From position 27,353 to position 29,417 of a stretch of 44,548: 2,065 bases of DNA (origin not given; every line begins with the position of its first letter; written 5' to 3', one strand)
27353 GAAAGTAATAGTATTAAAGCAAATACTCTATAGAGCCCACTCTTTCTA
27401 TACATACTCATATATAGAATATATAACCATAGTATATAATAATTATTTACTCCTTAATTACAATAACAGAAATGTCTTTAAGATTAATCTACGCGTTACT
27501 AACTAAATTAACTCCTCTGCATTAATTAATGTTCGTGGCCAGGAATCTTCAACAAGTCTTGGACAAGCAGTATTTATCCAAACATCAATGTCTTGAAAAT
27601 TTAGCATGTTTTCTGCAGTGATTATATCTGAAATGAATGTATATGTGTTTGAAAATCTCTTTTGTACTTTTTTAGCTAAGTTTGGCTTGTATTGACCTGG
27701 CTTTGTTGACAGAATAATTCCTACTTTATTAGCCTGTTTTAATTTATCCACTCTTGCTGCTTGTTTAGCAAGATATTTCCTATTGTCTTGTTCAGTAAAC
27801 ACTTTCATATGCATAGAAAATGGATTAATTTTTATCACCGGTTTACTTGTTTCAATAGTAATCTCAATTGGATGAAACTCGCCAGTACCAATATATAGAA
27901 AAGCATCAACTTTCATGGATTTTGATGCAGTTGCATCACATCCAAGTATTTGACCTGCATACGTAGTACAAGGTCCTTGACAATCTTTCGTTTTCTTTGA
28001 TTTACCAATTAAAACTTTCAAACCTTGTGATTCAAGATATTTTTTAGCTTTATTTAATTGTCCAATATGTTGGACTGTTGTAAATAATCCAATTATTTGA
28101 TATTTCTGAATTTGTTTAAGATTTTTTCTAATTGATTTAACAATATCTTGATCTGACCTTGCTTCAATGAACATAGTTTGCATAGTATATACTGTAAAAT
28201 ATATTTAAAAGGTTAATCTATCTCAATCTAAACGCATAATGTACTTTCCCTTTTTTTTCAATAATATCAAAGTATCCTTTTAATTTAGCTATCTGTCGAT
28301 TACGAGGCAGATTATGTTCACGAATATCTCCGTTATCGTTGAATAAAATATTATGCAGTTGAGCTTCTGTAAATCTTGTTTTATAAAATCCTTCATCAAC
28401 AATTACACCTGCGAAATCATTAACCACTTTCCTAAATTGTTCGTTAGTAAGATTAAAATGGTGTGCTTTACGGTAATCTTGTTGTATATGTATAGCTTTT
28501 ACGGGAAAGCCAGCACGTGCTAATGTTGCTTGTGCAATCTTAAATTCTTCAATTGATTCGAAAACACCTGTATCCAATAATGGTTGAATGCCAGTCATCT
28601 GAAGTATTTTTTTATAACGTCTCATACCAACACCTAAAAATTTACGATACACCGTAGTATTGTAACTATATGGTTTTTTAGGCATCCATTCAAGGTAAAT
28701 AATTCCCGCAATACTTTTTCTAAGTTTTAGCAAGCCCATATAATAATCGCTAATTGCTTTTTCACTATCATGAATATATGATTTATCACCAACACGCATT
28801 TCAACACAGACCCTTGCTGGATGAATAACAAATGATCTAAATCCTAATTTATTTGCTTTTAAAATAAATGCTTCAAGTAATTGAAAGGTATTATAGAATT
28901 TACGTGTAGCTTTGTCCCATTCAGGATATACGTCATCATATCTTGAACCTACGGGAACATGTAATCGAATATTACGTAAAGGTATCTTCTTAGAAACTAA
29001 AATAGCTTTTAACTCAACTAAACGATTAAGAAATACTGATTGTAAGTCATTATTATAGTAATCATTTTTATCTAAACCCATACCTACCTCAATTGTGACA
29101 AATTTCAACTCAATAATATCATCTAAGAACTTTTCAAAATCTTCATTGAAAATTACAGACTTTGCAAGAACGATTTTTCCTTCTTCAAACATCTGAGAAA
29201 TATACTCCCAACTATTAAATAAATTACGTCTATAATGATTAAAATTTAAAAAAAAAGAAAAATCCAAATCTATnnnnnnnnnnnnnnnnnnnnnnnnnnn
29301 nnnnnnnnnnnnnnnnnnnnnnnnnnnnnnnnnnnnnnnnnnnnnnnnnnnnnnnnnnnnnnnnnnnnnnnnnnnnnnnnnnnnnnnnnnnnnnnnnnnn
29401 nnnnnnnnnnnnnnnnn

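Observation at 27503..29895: Diphthamide synthase gene dph2 is split by a two-gene insert, dividing the Fe-S ligands 1+2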

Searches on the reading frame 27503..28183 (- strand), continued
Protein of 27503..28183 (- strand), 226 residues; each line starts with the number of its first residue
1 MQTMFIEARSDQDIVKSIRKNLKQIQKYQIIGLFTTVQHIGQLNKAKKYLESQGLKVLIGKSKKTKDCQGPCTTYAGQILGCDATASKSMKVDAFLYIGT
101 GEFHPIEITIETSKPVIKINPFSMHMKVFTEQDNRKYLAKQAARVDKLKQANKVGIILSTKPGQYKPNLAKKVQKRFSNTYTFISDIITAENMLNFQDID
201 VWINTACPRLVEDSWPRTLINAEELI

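Call 18: find_related_loci(query=A1, collection=genome_contigs, flank=10000)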
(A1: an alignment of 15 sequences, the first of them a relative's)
Query A1 (226 aa) in genome_contigs; peptide patterns used: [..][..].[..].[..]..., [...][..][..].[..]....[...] (x = any residue, [..] = any of these).
404 stretches matched a pattern; 374 encode a relative of the query (tblastn E <= 1e-3); the best 80 are kept; 80 distinct loci.
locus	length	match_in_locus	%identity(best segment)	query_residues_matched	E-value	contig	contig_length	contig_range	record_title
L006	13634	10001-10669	61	1-223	2e-101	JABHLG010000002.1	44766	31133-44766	MAG: Candidatus Woesearchaeota archaeon isolate SI037S2_bin39 k141_1041790, whole genome shotgun sequence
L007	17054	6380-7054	61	1-225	1e-97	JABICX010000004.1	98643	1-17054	MAG: Candidatus Woesearchaeota archaeon isolate SI048_bin60 k141_104323, whole genome shotgun sequence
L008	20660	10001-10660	52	1-223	4e-74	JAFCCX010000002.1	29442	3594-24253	Candidatus Pacearchaeota archaeon isolate Meg19_1012_Bin_180 Meg19_1012_Bin_180_scaffold_3259, whole genome shotgun sequ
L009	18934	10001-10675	42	1-226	1e-59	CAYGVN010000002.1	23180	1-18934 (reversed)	MAG TPA_asm: Candidatus Woesearchaeota archaeon isolate ERP119294_co1_40 genome assembly, contig: NODE_2625_length_23180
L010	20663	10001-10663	46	1-225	3e-56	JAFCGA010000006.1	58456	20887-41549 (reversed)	Candidatus Pacearchaeota archaeon isolate Meg22_46_Bin_225 Meg22_46_Bin_225_scaffold_270, whole genome shotgun sequence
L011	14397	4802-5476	42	1-225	1e-55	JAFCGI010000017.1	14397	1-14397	Candidatus Pacearchaeota archaeon isolate Meg22_810_Bin_147 Meg22_810_Bin_147_scaffold_12614, whole genome shotgun seque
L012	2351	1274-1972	41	1-225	9e-56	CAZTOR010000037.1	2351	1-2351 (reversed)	MAG TPA_asm: Candidatus Woesearchaeota archaeon isolate SRP077602_co3_552 genome assembly, contig: NODE_116551_length_23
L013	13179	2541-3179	40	1-213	4e-52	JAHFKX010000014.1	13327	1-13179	MAG: Candidatus Woesearchaeota archaeon isolate nzgw42 NODE_6757_length_13328_cov_2.804725, whole genome shotgun sequenc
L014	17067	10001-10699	42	1-225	1e-51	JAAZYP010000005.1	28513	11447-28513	MAG: Nanoarchaeota archaeon isolate bin62s NODE_5_length_28513_cov_16.225842, whole genome shotgun sequence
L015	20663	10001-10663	40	1-222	3e-51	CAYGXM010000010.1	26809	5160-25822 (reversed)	MAG TPA_asm: Candidatus Woesearchaeota archaeon isolate ERP119294_co3_397 genome assembly, contig: NODE_855_length_26809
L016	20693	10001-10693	38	1-225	4e-51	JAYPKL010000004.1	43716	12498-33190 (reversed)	MAG: Candidatus Woesearchaeota archaeon isolate 139576_S177_concoct_bins.tsv.011 NODE_620_length_43716_cov_6.276631, who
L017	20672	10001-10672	38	1-225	2e-50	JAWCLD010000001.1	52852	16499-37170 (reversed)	MAG: Candidatus Nanoarchaeia archaeon isolate JZ-2_201705_bins_166 JZ-2_201705_bins_166_scaffold_1, whole genome shotgun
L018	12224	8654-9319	38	1-222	1e-50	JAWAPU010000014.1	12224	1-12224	MAG: Candidatus Nanoarchaeia archaeon isolate SZTDM-2_201709_bins_148 SZTDM-2_201709_bins_148_scaffold_14, whole genome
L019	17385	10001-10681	37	1-226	1e-49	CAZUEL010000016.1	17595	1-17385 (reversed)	MAG TPA_asm: Candidatus Woesearchaeota archaeon isolate SRP269290_co3_839 genome assembly, contig: NODE_3420_length_1759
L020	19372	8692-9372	36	1-226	1e-48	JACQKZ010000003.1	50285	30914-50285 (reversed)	MAG: Nanobdellati archaeon isolate NC_groundwater_1190_Ag_S-0.1um_44_133 S_p1_S3_coassembly_k141_48099, whole genome sho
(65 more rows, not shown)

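Call 62: search_protein_families(library=pfam, proteins=[L018:2992-5748:+], max_evalue=0.01)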
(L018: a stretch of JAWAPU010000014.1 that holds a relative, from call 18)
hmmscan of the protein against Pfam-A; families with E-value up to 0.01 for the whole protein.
L018:2992-5748:+ (918 aa): 1 family
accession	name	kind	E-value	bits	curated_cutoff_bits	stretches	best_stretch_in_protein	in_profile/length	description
PF11617.13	Cu-binding_MopE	-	2.7e-06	27.9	27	1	574-603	1-29/30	Putative metal-binding motif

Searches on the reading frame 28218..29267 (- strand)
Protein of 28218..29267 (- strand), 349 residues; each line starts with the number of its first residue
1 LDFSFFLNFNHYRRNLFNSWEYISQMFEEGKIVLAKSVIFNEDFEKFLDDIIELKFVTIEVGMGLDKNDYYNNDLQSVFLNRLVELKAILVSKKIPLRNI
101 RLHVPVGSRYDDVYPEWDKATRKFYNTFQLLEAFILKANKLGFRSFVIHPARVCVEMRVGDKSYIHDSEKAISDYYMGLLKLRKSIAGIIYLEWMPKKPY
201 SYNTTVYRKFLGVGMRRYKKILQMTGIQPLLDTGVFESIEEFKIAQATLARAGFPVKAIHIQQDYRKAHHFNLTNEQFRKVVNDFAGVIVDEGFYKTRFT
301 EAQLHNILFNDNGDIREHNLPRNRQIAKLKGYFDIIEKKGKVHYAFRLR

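Call 3: search_protein_families(library=pfam, proteins=[window:28218-29267:-], max_evalue=0.1)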
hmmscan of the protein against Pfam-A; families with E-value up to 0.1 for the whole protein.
window:28218-29267:- (349 aa): 0 families

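Call 4: search_protein_families(library=ncbifam, proteins=[window:28218-29267:-], max_evalue=0.1)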
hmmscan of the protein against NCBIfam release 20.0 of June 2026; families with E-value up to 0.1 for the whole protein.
window:28218-29267:- (349 aa): 0 families

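Call 22: find_homologous_proteins(query=window:28218-29267:-, max_evalue=0.001)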
Query window:28218-29267:- (349 aa): 3 proteins with E <= 0.001 among 1679 candidates.
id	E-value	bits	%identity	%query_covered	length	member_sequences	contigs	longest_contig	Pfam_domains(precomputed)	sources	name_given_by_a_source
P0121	6.1e-214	728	100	93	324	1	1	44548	-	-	-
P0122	1.4e-158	546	76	93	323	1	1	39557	-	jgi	jgi:hypothetical protein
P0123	1.6e-71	259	42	93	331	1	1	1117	-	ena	-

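Call 23: find_encoding_contigs(protein=P0122, flank=8000, max_places=2)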
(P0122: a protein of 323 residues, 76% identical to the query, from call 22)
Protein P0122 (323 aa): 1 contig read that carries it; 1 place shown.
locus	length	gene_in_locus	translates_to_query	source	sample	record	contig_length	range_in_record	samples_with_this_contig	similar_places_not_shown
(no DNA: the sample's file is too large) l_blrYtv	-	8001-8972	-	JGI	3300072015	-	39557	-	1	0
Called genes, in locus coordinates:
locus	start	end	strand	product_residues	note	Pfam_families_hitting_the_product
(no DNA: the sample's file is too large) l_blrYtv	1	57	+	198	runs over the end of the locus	-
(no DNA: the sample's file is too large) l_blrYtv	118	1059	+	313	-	-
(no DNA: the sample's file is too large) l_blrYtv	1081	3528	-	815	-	-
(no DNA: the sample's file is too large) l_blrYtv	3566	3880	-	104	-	-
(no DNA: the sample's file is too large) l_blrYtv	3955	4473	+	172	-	PF00252:Ribosomal_L16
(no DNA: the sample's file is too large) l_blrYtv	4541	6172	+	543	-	PF01326:PPDK_N, PF00391:PEP-utilizers (weak)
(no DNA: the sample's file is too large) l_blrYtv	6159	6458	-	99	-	PF04010:DUF357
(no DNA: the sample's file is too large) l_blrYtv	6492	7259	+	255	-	PF07705:CARDB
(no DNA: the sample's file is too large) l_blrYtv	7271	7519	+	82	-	PF01866:Diphthamide_syn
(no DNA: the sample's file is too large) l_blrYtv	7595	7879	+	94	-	-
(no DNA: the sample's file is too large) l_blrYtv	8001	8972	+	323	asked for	-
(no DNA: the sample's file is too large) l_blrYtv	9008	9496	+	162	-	PF11969:DcpS_C (weak), PF01230:HIT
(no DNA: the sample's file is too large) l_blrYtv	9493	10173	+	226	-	PF01866:Diphthamide_syn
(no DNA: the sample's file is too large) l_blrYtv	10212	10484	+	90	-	PF13656:RNA_pol_L_2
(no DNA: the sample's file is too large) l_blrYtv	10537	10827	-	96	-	-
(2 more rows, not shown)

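Call 24: find_encoding_contigs(protein=P0123, flank=8000, max_places=2)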
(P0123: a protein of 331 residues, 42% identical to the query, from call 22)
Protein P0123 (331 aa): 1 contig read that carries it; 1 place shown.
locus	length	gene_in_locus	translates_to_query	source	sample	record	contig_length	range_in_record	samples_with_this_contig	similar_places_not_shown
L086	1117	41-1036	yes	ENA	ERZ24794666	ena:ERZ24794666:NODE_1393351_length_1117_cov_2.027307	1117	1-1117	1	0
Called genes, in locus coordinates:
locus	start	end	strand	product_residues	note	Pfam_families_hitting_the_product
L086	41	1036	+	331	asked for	-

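Call 34: search_solved_structures(query=A2, max_evalue=10)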
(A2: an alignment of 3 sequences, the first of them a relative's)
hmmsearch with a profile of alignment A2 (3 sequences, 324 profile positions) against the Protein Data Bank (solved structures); distinct sequences matched with E-value up to 10: 3.
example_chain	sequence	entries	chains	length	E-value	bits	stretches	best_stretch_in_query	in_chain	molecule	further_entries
4m8g_A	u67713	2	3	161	0.36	13.1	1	166-222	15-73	Tumor suppressor candidate 3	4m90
4m91_A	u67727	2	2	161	0.49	12.7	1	166-222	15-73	Tumor suppressor candidate 3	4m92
30iz_A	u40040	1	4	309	1.3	11.3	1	226-265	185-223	Malate dehydrogenase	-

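Call 35: search_protein_families(library=pfam, alignment_id=A2, max_evalue=10)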
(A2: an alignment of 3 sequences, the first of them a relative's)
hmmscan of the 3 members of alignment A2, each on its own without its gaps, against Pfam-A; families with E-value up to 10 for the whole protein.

A. member 1, P0121 (324 aa): 0 families

B. families by the number of members that match (of 3 scanned): 1 family
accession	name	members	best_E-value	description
PF12491.13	ApoB100_C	1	0.067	Apolipoprotein B100 C terminal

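Call 40: predict_structure(alignment_id=A2)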
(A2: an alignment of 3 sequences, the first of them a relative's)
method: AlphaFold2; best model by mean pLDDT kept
length: 324 residues; sequences in the alignment: 3
mean_pLDDT: 64.8   pTM: 0.70
mean pLDDT of the five models: 64.8, 61.8, 61.4, 61.3, 60.8
residues with pLDDT >= 90: 10; 70-90: 122; 50-70: 129; < 50: 63
segments of 3 or more residues with pLDDT < 50: 1-17, 41-43, 82-100, 174-176, 239-247, 317-324
pLDDT, mean of each block of 10 residues (from residue 1): 32 52 69 59 53 79 84 75 38 40 75 91 68 69 75 87 83 53 64 85 75 73 85 56 47 63 53 54 54 67 70 56 44
secondary structure, 60 per line:
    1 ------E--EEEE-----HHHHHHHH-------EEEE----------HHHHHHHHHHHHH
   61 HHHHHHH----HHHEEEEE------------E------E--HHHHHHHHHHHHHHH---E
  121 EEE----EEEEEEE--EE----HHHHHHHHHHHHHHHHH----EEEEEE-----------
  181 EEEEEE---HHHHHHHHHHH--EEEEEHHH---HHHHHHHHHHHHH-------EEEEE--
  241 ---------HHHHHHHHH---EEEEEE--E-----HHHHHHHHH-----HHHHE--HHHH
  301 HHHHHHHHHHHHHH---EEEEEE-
elements in order: E10-13 H19-26 E34-37 H48-67 E75-79 H102-116 E120-123 E128-134 H143-159 E164-169 E181-186 H190-200 E203-207 H214-226 E234-238 H250-258 E262-267 H276-284 H290-293 H297-314 E318-323

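Call 43: fold_search(model_id=the predicted structure, library=pdb)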
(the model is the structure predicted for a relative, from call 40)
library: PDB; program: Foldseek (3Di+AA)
matches with E <= 10: 1768; with E <= 0.001: 114
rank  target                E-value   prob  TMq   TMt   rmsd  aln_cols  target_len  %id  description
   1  4pgl_A                8.5e-08  1.00  0.53  0.57   7.0       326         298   16  Crystal structure of engineered D-tagatose 3-epimerase PcDTE-ILS6 (released 2014-10-22)
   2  4pgl_B                1.1e-07  1.00  0.51  0.55   7.4       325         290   16  Crystal structure of engineered D-tagatose 3-epimerase PcDTE-ILS6 (released 2014-10-22)
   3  4q7i_A                1.9e-07  1.00  0.54  0.58   6.9       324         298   17  Crystal structure of engineered thermostable D-tagatose 3-epimerase PcDTE-Var8 (released 2014-10-22)
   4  4pfh_B                2.2e-07  1.00  0.52  0.56   7.3       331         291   16  Crystal structure of engineered D-tagatose 3-epimerase PcDTE-IDF8 (released 2014-10-22)
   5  4pfh_A                4.3e-07  1.00  0.53  0.56   7.2       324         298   16  Crystal structure of engineered D-tagatose 3-epimerase PcDTE-IDF8 (released 2014-10-22)
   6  4xsl_C                7.4e-07  1.00  0.53  0.57   7.0       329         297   13  Crystal strcutre of D-tagatose 3-epimerase C66S from Pseudomonas cichorii in complex with glycerol (released 2016-01-27)
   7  7cj9_F                1.4e-06  1.00  0.47  0.52   7.5       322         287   13  Crystal structure of N-terminal His-tagged D-allulose 3-epimerase from Methylomonas sp. with additional C-terminal res (released 2021-04-21)
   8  2ou4_A                2.1e-06  1.00  0.54  0.59   6.8       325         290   14  Crystal structure of D-tagatose 3-epimerase from Pseudomonas cichorii (released 2007-12-25)
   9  4xsl_B                2.5e-06  1.00  0.52  0.57   7.1       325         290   14  Crystal strcutre of D-tagatose 3-epimerase C66S from Pseudomonas cichorii in complex with glycerol (released 2016-01-27)
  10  7cj9_H                2.5e-06  1.00  0.46  0.51   7.5       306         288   13  Crystal structure of N-terminal His-tagged D-allulose 3-epimerase from Methylomonas sp. with additional C-terminal res (released 2021-04-21)
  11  7cj9_D                3.1e-06  1.00  0.48  0.52   7.6       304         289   15  Crystal structure of N-terminal His-tagged D-allulose 3-epimerase from Methylomonas sp. with additional C-terminal res (released 2021-04-21)
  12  7cj8_A                4.0e-06  1.00  0.48  0.53   7.5       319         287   14  Crystal structure of N-terminal His-tagged D-allulose 3-epimerase from Methylomonas sp. in complex with D-allulose (released 2021-04-21)
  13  7cj9_E                4.8e-06  1.00  0.47  0.52   7.6       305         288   15  Crystal structure of N-terminal His-tagged D-allulose 3-epimerase from Methylomonas sp. with additional C-terminal res (released 2021-04-21)
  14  2j6v_A                5.1e-06  1.00  0.46  0.52   7.0       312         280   15  Crystal structure of the DNA repair enzyme UV Damage Endonuclease (released 2007-10-16)
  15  7cj9_A                6.1e-06  1.00  0.48  0.53   7.6       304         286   15  Crystal structure of N-terminal His-tagged D-allulose 3-epimerase from Methylomonas sp. with additional C-terminal res (released 2021-04-21)
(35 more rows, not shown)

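Call 46: search_protein_representatives(alignment_id=A2)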
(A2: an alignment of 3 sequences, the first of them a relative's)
Query: 3 sequences, 324 profile positions. Proteins with E-value up to 0.001 (for the whole library): 3; up to 1e-10: 2; up to 1e-30: 2. The best 3 are listed.
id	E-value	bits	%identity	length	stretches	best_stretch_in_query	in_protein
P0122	5.1e-184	627.2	-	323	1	1-324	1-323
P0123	3.3e-169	578.5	-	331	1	1-324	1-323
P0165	1.2e-05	41.0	-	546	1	43-317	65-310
